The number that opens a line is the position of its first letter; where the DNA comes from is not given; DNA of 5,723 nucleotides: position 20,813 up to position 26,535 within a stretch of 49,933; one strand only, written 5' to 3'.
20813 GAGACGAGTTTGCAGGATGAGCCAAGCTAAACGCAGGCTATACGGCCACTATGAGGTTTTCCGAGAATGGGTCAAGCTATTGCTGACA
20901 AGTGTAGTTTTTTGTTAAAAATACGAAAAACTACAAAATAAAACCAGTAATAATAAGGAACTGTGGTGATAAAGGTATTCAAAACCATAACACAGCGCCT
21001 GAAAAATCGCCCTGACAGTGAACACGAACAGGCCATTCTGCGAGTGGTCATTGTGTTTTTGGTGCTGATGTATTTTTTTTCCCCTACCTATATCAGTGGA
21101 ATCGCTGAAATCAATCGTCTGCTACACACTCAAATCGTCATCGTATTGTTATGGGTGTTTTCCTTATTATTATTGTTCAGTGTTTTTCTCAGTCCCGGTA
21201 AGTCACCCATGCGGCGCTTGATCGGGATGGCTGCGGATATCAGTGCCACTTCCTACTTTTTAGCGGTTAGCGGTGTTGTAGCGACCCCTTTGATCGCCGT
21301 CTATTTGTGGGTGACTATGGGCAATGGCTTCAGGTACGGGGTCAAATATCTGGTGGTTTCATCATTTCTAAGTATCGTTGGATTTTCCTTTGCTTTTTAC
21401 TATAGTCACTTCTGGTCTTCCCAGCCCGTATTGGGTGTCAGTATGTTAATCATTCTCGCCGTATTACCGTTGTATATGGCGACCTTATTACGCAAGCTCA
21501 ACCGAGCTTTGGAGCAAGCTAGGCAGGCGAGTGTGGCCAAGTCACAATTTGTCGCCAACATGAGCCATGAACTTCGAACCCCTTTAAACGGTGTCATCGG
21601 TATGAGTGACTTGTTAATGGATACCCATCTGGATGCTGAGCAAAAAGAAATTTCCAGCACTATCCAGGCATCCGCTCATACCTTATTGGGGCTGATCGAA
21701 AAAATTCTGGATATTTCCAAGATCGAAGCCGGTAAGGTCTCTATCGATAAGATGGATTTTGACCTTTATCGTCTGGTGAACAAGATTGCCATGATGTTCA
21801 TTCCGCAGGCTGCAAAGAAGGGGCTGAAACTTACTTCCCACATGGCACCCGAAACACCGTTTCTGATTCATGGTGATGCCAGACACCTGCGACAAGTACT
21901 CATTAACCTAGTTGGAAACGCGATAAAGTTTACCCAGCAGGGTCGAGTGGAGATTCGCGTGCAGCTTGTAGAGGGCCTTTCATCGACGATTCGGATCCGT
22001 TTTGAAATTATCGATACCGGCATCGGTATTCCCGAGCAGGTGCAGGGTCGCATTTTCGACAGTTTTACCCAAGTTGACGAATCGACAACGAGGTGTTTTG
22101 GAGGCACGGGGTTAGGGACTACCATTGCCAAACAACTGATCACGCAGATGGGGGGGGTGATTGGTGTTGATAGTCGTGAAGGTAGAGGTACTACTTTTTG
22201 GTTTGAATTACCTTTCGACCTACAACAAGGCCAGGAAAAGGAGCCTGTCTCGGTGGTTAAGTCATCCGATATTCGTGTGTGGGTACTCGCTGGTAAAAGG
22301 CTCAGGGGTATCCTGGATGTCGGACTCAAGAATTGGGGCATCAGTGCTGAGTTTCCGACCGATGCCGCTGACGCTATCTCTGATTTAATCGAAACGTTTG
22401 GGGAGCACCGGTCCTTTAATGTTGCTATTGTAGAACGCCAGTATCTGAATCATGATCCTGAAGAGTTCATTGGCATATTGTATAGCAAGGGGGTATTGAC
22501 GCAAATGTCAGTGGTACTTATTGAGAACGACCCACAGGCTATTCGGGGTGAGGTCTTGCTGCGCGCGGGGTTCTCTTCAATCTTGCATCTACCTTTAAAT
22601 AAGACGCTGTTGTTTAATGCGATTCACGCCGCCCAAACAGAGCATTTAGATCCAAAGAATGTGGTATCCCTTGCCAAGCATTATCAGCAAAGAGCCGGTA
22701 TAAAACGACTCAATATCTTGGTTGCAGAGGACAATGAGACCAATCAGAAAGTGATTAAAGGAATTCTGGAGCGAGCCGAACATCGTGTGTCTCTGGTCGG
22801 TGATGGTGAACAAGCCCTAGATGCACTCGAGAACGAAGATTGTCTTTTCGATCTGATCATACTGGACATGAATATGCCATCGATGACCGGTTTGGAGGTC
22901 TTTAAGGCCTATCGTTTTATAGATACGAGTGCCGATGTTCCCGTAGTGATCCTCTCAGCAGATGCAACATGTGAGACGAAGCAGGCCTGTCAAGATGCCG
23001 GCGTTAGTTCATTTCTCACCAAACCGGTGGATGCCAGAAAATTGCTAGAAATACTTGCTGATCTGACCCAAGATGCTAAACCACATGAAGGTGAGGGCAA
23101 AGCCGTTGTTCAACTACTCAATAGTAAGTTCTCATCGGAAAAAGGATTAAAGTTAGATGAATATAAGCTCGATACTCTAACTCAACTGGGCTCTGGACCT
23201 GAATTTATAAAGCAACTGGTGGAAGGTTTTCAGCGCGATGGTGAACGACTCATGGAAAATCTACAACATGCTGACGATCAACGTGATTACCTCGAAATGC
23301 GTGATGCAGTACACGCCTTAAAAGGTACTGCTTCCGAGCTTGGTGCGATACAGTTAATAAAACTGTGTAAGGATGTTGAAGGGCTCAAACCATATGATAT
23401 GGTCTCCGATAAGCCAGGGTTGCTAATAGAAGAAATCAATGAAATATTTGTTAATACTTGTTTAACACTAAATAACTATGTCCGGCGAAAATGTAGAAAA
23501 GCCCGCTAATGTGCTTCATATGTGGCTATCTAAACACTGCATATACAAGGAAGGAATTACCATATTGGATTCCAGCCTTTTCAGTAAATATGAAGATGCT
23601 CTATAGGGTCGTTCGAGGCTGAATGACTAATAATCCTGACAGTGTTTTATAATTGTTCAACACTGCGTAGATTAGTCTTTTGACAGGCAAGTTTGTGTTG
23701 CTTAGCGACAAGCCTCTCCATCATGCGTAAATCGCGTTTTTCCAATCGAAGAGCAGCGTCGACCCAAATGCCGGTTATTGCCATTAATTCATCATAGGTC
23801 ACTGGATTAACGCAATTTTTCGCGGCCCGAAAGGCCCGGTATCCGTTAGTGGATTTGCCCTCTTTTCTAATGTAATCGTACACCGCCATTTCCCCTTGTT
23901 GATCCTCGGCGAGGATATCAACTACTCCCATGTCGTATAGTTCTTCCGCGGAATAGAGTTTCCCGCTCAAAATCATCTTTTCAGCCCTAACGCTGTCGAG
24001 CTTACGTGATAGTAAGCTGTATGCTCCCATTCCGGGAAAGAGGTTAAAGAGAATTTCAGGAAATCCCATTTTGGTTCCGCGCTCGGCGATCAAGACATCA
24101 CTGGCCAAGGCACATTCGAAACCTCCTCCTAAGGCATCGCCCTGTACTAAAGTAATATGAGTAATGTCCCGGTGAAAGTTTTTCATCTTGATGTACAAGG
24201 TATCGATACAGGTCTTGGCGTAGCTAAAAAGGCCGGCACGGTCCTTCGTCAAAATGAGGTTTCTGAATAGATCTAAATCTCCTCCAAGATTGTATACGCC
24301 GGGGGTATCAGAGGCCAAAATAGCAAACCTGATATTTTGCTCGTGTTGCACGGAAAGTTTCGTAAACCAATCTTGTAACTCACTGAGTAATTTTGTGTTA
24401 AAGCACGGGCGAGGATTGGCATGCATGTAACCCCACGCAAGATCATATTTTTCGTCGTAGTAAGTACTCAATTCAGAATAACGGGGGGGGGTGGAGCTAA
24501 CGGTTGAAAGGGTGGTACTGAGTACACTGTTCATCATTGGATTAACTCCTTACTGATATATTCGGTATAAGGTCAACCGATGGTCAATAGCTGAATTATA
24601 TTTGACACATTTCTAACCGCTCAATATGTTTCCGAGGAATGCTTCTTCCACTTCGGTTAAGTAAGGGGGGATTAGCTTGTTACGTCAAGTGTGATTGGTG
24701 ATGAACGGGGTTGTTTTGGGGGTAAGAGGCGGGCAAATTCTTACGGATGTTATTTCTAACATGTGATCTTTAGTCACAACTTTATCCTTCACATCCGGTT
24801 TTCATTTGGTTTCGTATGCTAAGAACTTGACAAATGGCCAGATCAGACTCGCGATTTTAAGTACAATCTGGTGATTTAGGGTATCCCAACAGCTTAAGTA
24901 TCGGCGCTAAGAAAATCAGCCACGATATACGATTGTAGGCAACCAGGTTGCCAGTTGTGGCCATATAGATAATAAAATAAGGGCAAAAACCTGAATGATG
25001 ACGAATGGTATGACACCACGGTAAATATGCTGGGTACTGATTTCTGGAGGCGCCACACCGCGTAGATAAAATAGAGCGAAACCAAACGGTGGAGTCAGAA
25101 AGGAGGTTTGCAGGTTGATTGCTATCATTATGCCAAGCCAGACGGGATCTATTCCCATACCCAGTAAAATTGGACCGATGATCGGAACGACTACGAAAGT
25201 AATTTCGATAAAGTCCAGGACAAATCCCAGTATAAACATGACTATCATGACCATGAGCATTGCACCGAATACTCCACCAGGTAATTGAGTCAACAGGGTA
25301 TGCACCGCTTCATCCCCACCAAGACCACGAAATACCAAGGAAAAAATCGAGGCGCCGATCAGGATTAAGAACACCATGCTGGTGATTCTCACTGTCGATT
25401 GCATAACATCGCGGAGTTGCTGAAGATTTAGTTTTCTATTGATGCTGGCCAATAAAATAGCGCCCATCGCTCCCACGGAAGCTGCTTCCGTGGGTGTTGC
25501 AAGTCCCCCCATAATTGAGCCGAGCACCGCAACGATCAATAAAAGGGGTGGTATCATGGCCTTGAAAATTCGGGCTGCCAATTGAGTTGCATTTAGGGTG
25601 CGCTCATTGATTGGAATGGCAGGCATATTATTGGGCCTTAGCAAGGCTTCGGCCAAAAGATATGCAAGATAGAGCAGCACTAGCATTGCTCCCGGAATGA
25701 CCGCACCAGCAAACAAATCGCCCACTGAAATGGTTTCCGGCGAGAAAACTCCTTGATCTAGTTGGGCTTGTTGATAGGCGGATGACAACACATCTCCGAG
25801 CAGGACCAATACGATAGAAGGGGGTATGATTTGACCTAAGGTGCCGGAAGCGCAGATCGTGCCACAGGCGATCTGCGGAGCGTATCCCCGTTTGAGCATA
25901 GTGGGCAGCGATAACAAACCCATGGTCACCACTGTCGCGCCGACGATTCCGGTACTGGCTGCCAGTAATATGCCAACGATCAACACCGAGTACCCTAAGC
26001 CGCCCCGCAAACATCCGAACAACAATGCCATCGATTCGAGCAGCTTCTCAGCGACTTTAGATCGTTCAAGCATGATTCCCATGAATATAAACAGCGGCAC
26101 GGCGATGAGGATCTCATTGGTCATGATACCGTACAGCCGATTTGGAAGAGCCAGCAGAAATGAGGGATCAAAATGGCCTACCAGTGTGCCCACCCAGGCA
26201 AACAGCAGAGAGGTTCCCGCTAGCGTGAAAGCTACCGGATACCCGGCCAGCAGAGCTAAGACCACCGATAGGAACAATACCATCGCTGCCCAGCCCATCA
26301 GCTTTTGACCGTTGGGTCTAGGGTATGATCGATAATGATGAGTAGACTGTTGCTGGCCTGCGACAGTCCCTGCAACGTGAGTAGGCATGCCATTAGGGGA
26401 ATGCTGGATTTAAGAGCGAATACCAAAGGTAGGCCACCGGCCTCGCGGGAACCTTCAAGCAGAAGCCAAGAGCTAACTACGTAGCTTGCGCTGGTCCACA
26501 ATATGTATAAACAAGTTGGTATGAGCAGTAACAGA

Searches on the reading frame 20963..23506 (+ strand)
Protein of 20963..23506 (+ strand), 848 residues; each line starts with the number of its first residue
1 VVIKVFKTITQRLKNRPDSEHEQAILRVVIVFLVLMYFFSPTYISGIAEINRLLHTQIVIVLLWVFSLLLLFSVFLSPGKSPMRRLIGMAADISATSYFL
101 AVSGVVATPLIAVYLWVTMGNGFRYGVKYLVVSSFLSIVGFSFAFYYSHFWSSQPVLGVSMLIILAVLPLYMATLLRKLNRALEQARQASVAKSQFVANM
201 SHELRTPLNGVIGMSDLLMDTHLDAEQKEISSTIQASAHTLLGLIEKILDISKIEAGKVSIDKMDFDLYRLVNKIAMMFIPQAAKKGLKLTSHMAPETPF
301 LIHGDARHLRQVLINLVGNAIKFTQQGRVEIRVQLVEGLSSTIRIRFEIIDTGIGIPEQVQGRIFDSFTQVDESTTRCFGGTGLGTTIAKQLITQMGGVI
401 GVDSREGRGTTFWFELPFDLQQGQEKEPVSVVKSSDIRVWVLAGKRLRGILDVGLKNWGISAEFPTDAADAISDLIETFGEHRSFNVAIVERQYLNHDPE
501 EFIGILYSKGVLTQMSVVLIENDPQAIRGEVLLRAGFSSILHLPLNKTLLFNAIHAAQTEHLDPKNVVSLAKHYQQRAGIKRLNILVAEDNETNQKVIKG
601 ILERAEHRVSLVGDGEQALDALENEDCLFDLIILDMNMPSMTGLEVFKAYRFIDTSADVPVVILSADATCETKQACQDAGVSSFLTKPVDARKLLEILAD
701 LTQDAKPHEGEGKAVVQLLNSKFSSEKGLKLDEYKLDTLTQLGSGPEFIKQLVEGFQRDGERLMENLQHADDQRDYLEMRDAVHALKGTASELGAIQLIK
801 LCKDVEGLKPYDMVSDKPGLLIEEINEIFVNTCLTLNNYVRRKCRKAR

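Call 55: search_protein_families(library=pfam, proteins=[window:20963-23506:+], max_evalue=0.00001)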
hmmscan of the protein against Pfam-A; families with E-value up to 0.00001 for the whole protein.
window:20963-23506:+ (848 aa): 4 families
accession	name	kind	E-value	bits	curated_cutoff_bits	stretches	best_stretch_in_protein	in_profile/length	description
PF02518.31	HATPase_c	-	5.1e-30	104.6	26.4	1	304-419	1-110/111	Histidine kinase-, DNA gyrase B-, and HSP90-like ATPase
PF00072.30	Response_reg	-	1.7e-24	86.6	30.2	1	585-698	1-110/111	Response regulator receiver domain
PF00512.31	HisKA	-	1e-21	77.1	26.9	1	192-257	1-66/66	His Kinase A (phospho-acceptor) domain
PF01627.28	Hpt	-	4e-07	30.6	24.6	1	751-807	1-57/84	Hpt domain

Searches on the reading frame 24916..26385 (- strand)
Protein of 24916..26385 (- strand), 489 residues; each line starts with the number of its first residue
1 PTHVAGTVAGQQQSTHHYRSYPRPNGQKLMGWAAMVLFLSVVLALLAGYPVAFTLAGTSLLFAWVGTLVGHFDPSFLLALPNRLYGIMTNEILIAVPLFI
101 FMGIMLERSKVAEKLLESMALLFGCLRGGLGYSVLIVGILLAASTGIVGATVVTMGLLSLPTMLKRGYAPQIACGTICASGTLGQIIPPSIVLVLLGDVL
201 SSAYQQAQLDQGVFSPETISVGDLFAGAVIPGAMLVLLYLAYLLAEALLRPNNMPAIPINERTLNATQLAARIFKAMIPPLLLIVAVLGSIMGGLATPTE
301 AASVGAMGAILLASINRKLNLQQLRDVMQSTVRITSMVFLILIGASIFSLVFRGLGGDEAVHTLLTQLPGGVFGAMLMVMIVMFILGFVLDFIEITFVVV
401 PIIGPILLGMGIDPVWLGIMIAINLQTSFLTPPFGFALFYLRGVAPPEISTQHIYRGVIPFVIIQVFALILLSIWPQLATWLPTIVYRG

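Call 55: search_protein_families(library=pfam, proteins=[window:24916-26385:-], max_evalue=0.00001)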
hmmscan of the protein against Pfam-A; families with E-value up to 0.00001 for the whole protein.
window:24916-26385:- (489 aa): 1 family
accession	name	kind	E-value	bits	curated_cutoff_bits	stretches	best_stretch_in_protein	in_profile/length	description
PF06808.19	DctM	-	2.6e-82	277.3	23.8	1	39-478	2-413/413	Tripartite ATP-independent periplasmic transporter, DctM component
